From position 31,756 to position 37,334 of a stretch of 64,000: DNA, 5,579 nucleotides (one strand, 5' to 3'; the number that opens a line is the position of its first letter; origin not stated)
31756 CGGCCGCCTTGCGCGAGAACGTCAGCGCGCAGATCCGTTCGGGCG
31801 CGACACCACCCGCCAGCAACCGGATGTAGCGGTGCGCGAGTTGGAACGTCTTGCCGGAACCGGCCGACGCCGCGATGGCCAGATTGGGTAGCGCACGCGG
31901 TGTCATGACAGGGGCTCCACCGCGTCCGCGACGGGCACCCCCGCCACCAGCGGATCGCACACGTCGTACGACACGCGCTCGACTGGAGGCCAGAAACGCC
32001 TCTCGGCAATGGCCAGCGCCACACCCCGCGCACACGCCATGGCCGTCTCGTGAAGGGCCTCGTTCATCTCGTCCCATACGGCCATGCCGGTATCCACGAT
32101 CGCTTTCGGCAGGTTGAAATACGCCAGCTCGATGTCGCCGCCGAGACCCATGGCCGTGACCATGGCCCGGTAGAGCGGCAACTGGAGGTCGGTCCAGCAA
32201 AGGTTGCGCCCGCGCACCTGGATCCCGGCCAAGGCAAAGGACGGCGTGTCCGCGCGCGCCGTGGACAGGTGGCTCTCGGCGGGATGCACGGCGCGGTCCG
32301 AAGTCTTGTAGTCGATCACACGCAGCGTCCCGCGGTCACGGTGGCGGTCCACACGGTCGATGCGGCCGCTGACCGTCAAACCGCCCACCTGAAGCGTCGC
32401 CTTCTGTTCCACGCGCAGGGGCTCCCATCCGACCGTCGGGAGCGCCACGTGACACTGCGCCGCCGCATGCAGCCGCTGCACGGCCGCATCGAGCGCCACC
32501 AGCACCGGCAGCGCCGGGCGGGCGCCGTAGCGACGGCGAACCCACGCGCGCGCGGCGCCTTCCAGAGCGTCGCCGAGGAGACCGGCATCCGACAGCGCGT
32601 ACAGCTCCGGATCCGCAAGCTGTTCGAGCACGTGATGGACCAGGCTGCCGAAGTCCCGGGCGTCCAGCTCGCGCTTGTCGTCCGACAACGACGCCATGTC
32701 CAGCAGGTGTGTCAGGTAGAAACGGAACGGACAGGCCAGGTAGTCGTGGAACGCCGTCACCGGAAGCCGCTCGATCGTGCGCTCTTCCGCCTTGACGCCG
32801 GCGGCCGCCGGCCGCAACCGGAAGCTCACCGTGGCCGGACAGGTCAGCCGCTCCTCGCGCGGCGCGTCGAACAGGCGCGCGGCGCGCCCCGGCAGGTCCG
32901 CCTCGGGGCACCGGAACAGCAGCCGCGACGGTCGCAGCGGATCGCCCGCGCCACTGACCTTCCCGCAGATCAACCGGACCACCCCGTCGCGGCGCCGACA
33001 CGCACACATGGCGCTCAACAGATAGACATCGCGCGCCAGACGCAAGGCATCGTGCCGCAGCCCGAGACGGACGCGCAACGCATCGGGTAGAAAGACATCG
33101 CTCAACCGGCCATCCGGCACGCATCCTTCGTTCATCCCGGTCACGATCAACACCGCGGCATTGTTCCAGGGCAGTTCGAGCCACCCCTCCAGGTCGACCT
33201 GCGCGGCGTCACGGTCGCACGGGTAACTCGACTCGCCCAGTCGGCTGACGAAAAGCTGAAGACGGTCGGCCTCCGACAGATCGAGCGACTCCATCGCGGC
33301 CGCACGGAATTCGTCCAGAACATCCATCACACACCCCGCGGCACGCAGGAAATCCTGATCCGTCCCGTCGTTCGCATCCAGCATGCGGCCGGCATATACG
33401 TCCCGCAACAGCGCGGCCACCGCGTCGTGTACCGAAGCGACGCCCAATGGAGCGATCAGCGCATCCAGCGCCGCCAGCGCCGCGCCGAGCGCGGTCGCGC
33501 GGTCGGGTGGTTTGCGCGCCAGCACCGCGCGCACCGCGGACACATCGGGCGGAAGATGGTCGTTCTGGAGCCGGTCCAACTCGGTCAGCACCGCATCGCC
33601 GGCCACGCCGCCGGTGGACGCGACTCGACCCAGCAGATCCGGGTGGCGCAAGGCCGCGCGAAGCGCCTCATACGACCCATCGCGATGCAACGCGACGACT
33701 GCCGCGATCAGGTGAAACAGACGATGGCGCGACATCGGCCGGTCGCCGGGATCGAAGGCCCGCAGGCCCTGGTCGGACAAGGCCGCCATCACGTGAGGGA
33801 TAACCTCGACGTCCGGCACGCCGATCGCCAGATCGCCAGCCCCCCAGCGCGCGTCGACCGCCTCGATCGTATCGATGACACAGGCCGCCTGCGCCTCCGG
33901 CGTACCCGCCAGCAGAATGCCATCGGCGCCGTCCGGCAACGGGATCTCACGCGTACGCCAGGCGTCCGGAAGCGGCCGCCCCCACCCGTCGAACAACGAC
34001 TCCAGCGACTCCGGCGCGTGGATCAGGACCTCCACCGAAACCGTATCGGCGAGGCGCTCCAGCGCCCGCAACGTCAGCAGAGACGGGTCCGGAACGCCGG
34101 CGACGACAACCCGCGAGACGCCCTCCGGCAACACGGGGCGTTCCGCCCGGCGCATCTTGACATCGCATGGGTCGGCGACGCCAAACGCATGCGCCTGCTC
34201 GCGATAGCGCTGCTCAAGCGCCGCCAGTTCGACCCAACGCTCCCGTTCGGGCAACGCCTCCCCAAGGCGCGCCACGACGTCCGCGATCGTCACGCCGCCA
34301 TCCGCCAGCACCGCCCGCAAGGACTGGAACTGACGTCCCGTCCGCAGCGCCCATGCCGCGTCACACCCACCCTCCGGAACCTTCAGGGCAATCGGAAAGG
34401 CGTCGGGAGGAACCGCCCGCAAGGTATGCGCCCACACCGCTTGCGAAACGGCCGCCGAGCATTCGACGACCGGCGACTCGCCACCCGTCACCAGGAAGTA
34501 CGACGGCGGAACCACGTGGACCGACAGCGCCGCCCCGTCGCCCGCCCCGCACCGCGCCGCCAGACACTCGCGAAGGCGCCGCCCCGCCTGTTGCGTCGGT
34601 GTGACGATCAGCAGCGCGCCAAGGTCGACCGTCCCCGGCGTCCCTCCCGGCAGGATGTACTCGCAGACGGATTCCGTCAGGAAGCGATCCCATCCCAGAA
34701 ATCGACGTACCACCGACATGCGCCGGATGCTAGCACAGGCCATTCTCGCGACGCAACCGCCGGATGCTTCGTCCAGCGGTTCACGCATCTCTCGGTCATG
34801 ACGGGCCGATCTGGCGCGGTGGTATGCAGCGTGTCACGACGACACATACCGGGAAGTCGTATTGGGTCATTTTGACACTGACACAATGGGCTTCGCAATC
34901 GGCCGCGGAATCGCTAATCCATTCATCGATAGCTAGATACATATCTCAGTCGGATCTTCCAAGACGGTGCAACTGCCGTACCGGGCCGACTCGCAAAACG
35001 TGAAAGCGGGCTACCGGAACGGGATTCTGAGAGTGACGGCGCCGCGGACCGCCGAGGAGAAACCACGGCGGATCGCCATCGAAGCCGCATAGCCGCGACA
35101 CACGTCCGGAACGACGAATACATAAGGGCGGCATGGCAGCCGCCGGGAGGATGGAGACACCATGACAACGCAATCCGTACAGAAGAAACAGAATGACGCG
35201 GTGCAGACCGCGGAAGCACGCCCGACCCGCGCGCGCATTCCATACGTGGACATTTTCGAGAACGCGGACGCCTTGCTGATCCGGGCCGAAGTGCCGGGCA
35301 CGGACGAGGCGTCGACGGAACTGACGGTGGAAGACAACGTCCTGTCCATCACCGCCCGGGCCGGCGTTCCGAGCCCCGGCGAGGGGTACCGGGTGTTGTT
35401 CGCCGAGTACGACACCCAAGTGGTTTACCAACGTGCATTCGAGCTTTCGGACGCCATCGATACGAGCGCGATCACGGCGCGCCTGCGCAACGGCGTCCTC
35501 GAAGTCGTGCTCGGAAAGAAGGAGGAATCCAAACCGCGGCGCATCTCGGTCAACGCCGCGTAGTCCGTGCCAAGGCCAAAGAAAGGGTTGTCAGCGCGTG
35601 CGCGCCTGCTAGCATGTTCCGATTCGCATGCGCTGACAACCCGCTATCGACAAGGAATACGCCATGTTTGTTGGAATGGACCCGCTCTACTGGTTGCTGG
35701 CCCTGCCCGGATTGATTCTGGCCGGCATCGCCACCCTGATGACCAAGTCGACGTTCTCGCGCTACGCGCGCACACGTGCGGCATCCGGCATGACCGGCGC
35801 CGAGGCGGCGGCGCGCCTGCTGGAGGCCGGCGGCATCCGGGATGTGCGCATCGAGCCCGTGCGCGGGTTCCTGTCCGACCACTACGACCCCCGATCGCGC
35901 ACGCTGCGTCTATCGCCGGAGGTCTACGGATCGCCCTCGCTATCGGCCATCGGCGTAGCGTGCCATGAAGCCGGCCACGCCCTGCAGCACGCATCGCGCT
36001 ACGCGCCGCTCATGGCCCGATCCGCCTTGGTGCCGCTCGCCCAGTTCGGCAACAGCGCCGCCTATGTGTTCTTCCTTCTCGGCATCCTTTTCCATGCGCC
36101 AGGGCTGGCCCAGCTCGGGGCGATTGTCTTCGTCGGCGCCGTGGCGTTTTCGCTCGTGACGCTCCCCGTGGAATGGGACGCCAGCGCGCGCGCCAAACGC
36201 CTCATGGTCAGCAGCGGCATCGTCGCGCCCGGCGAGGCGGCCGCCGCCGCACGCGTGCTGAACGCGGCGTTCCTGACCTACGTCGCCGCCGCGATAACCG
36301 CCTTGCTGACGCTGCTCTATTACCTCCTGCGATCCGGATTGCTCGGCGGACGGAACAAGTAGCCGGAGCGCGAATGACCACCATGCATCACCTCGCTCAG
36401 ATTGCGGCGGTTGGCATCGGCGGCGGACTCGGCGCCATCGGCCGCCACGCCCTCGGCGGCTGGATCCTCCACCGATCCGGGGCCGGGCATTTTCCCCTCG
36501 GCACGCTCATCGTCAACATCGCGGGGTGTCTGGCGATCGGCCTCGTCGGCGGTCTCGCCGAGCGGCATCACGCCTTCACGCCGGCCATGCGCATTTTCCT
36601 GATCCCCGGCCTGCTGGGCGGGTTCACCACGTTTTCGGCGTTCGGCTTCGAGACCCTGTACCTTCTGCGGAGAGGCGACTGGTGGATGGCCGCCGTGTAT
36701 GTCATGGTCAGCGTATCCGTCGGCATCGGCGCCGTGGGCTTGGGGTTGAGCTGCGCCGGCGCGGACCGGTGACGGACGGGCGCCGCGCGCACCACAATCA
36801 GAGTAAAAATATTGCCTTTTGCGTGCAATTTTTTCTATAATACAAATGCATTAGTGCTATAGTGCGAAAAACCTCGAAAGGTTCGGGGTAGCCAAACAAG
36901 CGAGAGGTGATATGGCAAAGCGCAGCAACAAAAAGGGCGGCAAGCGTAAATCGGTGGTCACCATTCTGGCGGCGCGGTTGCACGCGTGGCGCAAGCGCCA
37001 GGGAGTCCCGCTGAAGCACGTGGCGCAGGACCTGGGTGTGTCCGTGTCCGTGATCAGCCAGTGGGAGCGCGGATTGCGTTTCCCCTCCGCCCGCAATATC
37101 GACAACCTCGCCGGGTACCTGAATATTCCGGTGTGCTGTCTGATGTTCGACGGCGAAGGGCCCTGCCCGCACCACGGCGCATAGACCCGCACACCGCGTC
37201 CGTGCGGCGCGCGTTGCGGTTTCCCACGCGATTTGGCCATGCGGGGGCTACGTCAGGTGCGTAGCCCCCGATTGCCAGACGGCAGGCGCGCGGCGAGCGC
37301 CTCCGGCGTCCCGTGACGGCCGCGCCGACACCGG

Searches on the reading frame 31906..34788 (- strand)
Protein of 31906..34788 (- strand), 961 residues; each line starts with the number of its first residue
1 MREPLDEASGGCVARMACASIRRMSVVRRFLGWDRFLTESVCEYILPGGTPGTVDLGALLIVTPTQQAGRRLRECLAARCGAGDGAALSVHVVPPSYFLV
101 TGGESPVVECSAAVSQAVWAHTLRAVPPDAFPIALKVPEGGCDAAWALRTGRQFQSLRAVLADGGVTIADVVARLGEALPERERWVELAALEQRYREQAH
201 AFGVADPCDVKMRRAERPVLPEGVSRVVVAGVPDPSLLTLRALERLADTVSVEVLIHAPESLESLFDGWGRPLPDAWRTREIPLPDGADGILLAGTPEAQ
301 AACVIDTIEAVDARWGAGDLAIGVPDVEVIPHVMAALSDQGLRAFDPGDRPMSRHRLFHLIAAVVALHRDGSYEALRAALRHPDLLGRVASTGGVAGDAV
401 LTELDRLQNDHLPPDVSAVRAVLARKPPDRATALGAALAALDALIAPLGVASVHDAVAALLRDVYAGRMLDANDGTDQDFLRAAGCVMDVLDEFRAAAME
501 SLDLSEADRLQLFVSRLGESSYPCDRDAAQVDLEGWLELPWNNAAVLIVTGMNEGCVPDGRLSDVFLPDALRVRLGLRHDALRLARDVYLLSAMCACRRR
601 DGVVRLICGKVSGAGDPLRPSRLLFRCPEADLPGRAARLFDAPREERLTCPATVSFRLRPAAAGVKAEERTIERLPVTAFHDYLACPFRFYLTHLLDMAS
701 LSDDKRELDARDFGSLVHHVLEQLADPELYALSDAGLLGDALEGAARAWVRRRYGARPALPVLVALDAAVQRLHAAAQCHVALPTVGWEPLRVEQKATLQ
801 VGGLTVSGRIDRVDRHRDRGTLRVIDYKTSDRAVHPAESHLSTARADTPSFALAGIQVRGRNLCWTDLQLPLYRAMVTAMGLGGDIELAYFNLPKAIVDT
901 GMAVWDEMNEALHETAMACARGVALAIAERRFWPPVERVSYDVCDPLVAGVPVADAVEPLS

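Call 19: search_protein_families(library=pfam, proteins=[window:31906-34788:-], max_evalue=0.001)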
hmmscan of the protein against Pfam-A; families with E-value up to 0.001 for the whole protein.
window:31906-34788:- (961 aa): 1 family
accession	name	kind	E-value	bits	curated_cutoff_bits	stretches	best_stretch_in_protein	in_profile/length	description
PF12705.13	PDDEXK_1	-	1.1e-25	91.4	22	1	677-897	4-195/247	PD-(D/E)XK nuclease superfamily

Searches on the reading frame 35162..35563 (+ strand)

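Call 5: search_protein_families(library=pfam, proteins=[window:35162-35563:+], max_evalue=0.01)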
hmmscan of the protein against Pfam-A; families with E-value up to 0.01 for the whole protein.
window:35162-35563:+ (133 aa): 1 family
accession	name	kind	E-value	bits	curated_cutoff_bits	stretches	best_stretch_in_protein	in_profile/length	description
PF00011.27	HSP20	-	4.6e-12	46.4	20.8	1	30-131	1-102/102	Hsp20/alpha crystallin family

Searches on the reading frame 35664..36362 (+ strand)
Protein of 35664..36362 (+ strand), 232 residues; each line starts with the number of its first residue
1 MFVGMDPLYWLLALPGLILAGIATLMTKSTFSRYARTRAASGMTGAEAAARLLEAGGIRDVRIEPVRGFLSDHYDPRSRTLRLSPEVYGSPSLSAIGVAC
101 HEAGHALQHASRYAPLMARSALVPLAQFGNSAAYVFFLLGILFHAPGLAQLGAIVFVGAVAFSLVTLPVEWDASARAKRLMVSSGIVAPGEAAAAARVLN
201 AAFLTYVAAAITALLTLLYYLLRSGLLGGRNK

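Call 5: search_protein_families(library=pfam, proteins=[window:35664-36362:+], max_evalue=0.01)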
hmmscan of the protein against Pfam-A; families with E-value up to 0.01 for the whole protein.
window:35664-36362:+ (232 aa): 1 family
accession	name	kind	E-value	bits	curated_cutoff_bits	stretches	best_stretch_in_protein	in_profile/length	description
PF04298.18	Zn_peptidase_2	-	1.1e-78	264.2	27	1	9-223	1-216/218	Putative neutral zinc metallopeptidase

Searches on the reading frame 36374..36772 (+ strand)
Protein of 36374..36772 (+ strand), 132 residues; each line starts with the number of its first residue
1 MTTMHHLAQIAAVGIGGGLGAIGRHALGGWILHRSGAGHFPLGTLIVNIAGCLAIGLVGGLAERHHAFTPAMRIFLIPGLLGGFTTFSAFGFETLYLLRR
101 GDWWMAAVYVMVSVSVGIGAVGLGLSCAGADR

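Call 5: search_protein_families(library=pfam, proteins=[window:36374-36772:+], max_evalue=0.01)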
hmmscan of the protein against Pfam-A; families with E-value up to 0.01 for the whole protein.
window:36374-36772:+ (132 aa): 1 family
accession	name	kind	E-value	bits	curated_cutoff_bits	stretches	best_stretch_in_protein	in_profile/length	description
PF02537.21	CRCB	-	2.3e-25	89.3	32.9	1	12-125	2-103/103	CrcB-like protein, Camphor Resistance (CrcB)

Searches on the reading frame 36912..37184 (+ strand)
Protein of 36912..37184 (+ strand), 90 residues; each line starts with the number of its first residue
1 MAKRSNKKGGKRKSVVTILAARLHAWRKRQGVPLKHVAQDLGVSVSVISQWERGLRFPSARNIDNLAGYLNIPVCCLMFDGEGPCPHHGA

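Call 5: search_protein_families(library=pfam, proteins=[window:36912-37184:+], max_evalue=0.01)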
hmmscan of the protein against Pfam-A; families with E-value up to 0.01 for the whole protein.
window:36912-37184:+ (90 aa): 4 families
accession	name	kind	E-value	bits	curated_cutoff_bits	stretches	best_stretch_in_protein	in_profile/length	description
PF01381.28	HTH_3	-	8.6e-10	39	23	1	23-74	1-52/55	Helix-turn-helix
PF13560.12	HTH_31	-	1e-09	39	27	1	19-71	2-55/64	Helix-turn-helix domain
PF12844.13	HTH_19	-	0.00097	19.4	30.2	1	22-73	3-54/64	Helix-turn-helix domain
PF13384.12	HTH_23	-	0.0045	17.2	24.6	1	25-51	10-37/50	Homeodomain-like domain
